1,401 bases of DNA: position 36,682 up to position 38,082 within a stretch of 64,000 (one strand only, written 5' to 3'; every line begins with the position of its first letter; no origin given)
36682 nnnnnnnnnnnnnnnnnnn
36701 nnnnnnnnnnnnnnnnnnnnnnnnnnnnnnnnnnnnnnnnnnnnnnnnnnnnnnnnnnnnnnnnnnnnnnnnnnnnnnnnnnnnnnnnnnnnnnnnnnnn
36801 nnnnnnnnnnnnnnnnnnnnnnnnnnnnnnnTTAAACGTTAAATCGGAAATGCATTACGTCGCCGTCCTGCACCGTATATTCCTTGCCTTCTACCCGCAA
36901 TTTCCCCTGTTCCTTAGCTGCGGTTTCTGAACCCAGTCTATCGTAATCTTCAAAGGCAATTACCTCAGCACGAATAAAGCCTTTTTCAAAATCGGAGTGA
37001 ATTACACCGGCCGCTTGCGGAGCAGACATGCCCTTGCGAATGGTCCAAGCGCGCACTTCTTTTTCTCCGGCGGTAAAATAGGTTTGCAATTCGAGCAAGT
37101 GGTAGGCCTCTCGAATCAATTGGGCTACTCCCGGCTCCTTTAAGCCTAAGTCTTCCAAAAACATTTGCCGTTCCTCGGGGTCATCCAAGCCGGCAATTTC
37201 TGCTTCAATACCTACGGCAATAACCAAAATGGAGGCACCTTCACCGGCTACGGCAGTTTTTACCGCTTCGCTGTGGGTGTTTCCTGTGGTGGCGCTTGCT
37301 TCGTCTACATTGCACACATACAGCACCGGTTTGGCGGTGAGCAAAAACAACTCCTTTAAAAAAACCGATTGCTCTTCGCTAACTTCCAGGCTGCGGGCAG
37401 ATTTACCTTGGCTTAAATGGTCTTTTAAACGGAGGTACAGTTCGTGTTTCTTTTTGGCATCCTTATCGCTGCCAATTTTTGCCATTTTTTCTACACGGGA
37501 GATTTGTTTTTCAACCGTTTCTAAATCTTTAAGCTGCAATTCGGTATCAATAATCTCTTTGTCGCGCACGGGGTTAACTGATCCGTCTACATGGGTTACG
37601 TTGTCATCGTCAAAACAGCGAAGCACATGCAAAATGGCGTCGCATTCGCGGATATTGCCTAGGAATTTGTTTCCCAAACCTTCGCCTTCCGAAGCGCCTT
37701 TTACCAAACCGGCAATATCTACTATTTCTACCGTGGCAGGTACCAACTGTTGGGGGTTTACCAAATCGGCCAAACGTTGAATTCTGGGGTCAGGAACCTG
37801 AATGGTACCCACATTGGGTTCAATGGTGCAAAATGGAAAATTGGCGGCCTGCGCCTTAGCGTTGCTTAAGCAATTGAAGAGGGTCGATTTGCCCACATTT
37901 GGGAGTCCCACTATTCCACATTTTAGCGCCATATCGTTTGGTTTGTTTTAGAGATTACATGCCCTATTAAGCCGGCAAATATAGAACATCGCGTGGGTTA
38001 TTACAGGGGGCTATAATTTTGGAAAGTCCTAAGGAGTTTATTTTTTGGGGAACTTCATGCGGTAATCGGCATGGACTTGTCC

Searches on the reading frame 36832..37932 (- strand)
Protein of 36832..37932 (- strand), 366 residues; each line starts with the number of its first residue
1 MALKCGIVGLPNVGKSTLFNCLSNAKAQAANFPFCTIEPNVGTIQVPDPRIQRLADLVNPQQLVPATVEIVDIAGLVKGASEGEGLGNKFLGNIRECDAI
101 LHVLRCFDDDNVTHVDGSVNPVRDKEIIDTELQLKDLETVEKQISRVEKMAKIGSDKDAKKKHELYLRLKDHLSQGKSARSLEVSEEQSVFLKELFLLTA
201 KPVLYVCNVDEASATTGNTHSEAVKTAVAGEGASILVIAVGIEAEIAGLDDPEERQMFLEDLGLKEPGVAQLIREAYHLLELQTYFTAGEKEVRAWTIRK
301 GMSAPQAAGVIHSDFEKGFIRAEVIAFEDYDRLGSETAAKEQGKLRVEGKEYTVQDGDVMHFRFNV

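Call 15: find_encoding_contigs(protein=window:36832-37932:-, flank=3000, max_places=10)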
Protein window:36832-37932:- (366 aa): no gene with exactly this product is on record in the collection.

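Call 16: find_related_loci(query=window:36835-37932:-, collection=genome_contigs, flank=3000)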
Query window:36835-37932:- (366 aa) in genome_contigs; peptide patterns used: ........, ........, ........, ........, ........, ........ (x = any residue, [..] = any of these).
600 stretches matched a pattern (row limit reached: there are more); 600 encode a relative of the query (tblastn E <= 1e-3); the best 80 are kept; 80 distinct loci.
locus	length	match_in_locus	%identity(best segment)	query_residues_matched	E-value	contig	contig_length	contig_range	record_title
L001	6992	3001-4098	72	1-366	0e+0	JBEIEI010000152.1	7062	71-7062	MAG: Flavobacteriales bacterium isolate Sample-101-S75-bin-72 Sample_101_S75-bin_72-k141_3156995, whole genome shotgun s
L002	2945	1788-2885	72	1-366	0e+0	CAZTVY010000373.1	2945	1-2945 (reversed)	MAG TPA_asm: uncultured Rikenellaceae bacterium isolate SRP216815_co1_224 genome assembly, contig: NODE_49154_length_294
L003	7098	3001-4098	72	1-366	7e-180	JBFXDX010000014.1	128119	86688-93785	MAG: Bacteroidales bacterium isolate CA_2019_TPIn_102 NODE_495_length_128119_cov_9.890649_TPIn, whole genome shotgun seq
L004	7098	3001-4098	71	1-366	9e-180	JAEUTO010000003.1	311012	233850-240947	MAG: Bacteroidia bacterium isolate new MAG-331 k141_3136891, whole genome shotgun sequence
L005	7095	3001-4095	71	1-366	3e-179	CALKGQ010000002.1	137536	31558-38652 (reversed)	MAG: uncultured Flavobacteriales bacterium isolate S4_Bin_METABAT__181_1 genome assembly, contig: c_000000467458, whole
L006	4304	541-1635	71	1-366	0e+0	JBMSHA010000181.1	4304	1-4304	MAG: Flavobacteriales bacterium isolate CJ_V2_S8_100percent_par_metabat.75 NODE_16961_length_4304_cov_3.343610, whole ge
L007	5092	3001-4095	73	1-366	1e-180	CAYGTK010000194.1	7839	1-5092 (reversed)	MAG TPA_asm: uncultured Chitinophagaceae bacterium isolate ERP117304_co3_226 genome assembly, contig: NODE_13255_length_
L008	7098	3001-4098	71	1-366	8e-179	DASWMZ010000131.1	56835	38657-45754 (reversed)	MAG TPA_asm: Pedobacter sp. isolate SMAG_U3400 k141_467916, whole genome shotgun sequence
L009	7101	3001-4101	71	1-366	2e-178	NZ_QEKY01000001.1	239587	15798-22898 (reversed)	Porphyromonas loveana strain DSM 28520 Ga0215711_101, whole genome shotgun sequence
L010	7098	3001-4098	71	1-366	2e-178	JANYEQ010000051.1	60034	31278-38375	MAG: Bacteroidetes bacterium isolate 338R_metabinner_3 338R_k141_358458, whole genome shotgun sequence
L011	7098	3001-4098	71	1-366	2e-178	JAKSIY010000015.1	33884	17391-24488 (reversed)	MAG: Bacteroidaceae bacterium isolate Horse_feces33 MAG033_15, whole genome shotgun sequence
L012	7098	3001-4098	72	1-366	3e-178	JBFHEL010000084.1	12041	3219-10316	MAG: Saccharicrinis sp. isolate Mix_sand07.2021.05.G.1 k141_1890757_length_12041_cov_60.0759, whole genome shotgun seque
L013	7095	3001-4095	71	1-366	5e-178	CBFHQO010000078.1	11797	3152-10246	MAG: uncultured Flavobacteriales bacterium isolate AGTU_57_bin_33_orig genome assembly, contig: AGTU_57_bin_33_orig_AGTU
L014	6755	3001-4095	71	1-366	5e-178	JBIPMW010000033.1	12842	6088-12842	MAG: Crocinitomicaceae bacterium isolate ME2017-07-18_3300034272_group7_bin207 Rohwer_bin786_scaffold_2494_c1, whole gen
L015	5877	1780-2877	70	1-366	7e-178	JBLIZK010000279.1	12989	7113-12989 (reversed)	MAG: Paludibacter sp. isolate APR314 k141_284363, whole genome shotgun sequence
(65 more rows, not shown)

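Call 24: find_homologous_proteins(query=window:36835-37932:-, max_evalue=1e-150)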
Query window:36835-37932:- (366 aa): 7931 proteins with E <= 1e-150 among 8000 candidates; the best 120 are listed.
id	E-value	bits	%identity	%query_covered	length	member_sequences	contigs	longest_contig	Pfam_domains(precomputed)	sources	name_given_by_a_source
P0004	8.1e-233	790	98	100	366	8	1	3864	PF01926.30,PF02421.25,PF06071.20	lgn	-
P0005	8.3e-188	642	79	100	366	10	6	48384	PF01926.30,PF02421.25,PF06071.20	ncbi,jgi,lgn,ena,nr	ncbi:MAG: redox-regulated ATPase YchF [Bacteroidetes bacterium]|nr:redox-regulated ATPase YchF [Bact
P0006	5.7e-187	639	78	100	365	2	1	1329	PF01926.30,PF02421.25,PF06071.20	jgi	jgi:GTP-binding protein YchF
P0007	1.1e-186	638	77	100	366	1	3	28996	PF01926.30,PF02421.25,PF06071.20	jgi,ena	jgi:GTP-binding protein YchF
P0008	1.1e-186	638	78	100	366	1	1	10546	PF01926.30,PF02421.25,PF06071.20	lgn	-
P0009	3.8e-186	636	78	100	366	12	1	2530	PF01926.30,PF02421.25,PF06071.20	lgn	-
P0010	7.0e-186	635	77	100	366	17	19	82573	PF01926.30,PF02421.25,PF06071.20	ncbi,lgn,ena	-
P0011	5.2e-185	633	78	100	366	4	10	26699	PF01926.30,PF02421.25,PF06071.20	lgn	-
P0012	7.3e-185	632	78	100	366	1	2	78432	PF01926.30,PF02421.25,PF06071.20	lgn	-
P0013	1.7e-183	628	76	100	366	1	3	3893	PF01926.30,PF02421.25,PF06071.20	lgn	-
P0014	1.7e-183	628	77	100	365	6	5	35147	PF01926.30,PF02421.25,PF06071.20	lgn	-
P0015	1.4e-180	618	77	99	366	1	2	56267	PF01926.30,PF02421.25,PF06071.20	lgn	-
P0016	1.6e-180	618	75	100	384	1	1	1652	PF01926.30,PF02421.25,PF06071.20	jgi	jgi:GTP-binding protein YchF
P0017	3.1e-180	617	75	100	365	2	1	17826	PF01926.30,PF02421.25,PF06071.20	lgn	-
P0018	6.1e-180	616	77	100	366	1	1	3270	PF01926.30,PF02421.25,PF06071.20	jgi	jgi:GTP-binding protein YchF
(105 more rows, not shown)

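Call 25: find_encoding_contigs(protein=P0005, flank=4000, max_places=3)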
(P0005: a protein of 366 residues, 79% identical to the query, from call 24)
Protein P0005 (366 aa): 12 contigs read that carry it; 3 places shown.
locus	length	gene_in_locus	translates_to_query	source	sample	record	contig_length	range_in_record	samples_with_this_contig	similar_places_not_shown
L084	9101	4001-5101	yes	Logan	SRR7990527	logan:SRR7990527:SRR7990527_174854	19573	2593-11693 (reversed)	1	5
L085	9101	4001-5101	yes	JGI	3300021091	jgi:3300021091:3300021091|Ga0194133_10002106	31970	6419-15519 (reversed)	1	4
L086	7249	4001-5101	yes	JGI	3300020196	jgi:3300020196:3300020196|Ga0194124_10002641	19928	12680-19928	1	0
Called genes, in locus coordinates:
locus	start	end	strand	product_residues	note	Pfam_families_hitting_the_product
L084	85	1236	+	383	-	PF02350:Epimerase_2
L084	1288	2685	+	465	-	PF01938:TRAM, PF01135:PCMT (weak), PF05958:tRNA_U5-meth_tr, PF05175:MTS (weak), PF09445:Methyltransf_15 (weak), PF13847:Methyltransf_31, PF13649:Methyltransf_25 (weak)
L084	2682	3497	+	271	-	PF14805:THDPS_N_2, PF00132:Hexapep, PF14602:Hexapep_2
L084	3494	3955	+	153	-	PF01202:SKI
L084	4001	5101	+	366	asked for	PF01926:MMR_HSR1, PF02421:FeoB_N, PF06071:YchF-GTPase_C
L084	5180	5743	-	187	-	PF01327:Pep_deformylase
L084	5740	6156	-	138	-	PF03652:RuvX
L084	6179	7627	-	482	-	PF02113:Peptidase_S13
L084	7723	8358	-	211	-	-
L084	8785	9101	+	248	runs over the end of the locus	PF00106:adh_short, PF08659:KR, PF13561:adh_short_C2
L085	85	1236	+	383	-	PF02350:Epimerase_2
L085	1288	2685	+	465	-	PF01938:TRAM, PF01135:PCMT (weak), PF05958:tRNA_U5-meth_tr, PF05175:MTS (weak), PF09445:Methyltransf_15 (weak), PF13847:Methyltransf_31, PF13649:Methyltransf_25 (weak)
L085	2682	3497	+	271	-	PF14805:THDPS_N_2, PF00132:Hexapep, PF14602:Hexapep_2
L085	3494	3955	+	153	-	PF01202:SKI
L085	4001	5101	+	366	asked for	PF01926:MMR_HSR1, PF02421:FeoB_N, PF06071:YchF-GTPase_C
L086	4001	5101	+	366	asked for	PF01926:MMR_HSR1, PF02421:FeoB_N, PF06071:YchF-GTPase_C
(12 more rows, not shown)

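Call 26: find_encoding_contigs(protein=P0010, flank=4000, max_places=3)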
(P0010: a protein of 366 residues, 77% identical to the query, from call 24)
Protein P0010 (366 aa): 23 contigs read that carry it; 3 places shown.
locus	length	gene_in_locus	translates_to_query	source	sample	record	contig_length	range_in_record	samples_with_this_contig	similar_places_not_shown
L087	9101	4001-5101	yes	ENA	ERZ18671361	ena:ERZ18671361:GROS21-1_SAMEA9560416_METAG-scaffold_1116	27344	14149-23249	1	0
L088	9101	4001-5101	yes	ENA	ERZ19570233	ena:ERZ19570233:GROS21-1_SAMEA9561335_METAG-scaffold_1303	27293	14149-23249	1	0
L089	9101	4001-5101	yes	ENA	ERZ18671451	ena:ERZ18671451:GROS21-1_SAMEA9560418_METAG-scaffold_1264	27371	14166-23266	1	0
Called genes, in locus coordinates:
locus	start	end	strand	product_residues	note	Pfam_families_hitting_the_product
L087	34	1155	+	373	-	PF02350:Epimerase_2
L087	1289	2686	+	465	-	PF01938:TRAM, PF01135:PCMT (weak), PF05958:tRNA_U5-meth_tr, PF09445:Methyltransf_15 (weak), PF13847:Methyltransf_31, PF13649:Methyltransf_25 (weak)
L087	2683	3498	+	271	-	PF14805:THDPS_N_2, PF00132:Hexapep, PF14602:Hexapep_2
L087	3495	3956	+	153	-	PF01202:SKI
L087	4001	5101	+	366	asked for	PF01926:MMR_HSR1, PF02421:FeoB_N, PF06071:YchF-GTPase_C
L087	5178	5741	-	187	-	PF01327:Pep_deformylase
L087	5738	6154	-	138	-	PF03652:RuvX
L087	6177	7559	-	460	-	-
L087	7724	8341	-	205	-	-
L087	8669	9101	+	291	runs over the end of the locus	PF00106:adh_short, PF08659:KR, PF13561:adh_short_C2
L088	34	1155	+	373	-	PF02350:Epimerase_2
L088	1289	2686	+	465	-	PF01938:TRAM, PF01135:PCMT (weak), PF05958:tRNA_U5-meth_tr, PF09445:Methyltransf_15 (weak), PF13847:Methyltransf_31, PF13649:Methyltransf_25 (weak)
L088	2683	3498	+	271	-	PF14805:THDPS_N_2, PF00132:Hexapep, PF14602:Hexapep_2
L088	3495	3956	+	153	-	PF01202:SKI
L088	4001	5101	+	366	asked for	PF01926:MMR_HSR1, PF02421:FeoB_N, PF06071:YchF-GTPase_C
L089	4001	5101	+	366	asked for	PF01926:MMR_HSR1, PF02421:FeoB_N, PF06071:YchF-GTPase_C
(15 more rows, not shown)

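Call 27: find_encoding_contigs(protein=P0012, flank=4000, max_places=2)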
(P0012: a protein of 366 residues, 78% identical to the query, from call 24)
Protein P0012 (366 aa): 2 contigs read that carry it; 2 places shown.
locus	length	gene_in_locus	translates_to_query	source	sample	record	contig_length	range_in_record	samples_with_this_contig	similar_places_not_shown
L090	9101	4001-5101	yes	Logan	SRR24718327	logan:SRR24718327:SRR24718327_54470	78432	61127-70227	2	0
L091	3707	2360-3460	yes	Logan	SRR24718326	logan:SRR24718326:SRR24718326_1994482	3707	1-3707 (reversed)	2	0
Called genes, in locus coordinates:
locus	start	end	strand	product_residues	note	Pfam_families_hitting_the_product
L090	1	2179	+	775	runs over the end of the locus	PF05227:CHASE3 (weak), PF00512:HisKA, PF02518:HATPase_c, PF00072:Response_reg, PF01627:Hpt (weak)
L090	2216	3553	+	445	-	PF00072:Response_reg, PF07728:AAA_5 (faint), PF00158:Sigma54_activat, PF14532:Sigma54_activ_2, PF25601:AAA_lid_14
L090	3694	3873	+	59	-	-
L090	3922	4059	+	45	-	-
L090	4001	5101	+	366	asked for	PF01926:MMR_HSR1, PF02421:FeoB_N, PF06071:YchF-GTPase_C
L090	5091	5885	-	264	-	PF04116:FA_hydroxylase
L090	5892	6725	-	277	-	-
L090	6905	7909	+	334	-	PF06580:His_kinase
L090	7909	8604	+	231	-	PF00072:Response_reg, PF04397:LytTR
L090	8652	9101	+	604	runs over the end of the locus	PF01433:Peptidase_M1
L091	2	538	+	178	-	?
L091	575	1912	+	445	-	PF00072:Response_reg, PF07728:AAA_5 (faint), PF00158:Sigma54_activat, PF14532:Sigma54_activ_2, PF25601:AAA_lid_14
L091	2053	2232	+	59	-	-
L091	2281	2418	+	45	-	-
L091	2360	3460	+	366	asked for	PF01926:MMR_HSR1, PF02421:FeoB_N, PF06071:YchF-GTPase_C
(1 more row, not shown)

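Call 28: find_encoding_contigs(protein=P0004, flank=4000, max_places=4)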
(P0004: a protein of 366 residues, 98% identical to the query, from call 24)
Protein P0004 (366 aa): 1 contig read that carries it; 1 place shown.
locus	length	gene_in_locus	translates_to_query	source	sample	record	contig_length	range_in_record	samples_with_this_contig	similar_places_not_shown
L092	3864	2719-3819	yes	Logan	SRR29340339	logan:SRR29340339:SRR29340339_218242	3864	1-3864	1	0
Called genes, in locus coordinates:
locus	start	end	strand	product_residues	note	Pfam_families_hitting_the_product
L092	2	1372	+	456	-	?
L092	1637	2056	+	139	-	PF03652:RuvX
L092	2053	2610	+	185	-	PF01327:Pep_deformylase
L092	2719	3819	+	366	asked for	PF01926:MMR_HSR1, PF02421:FeoB_N, PF06071:YchF-GTPase_C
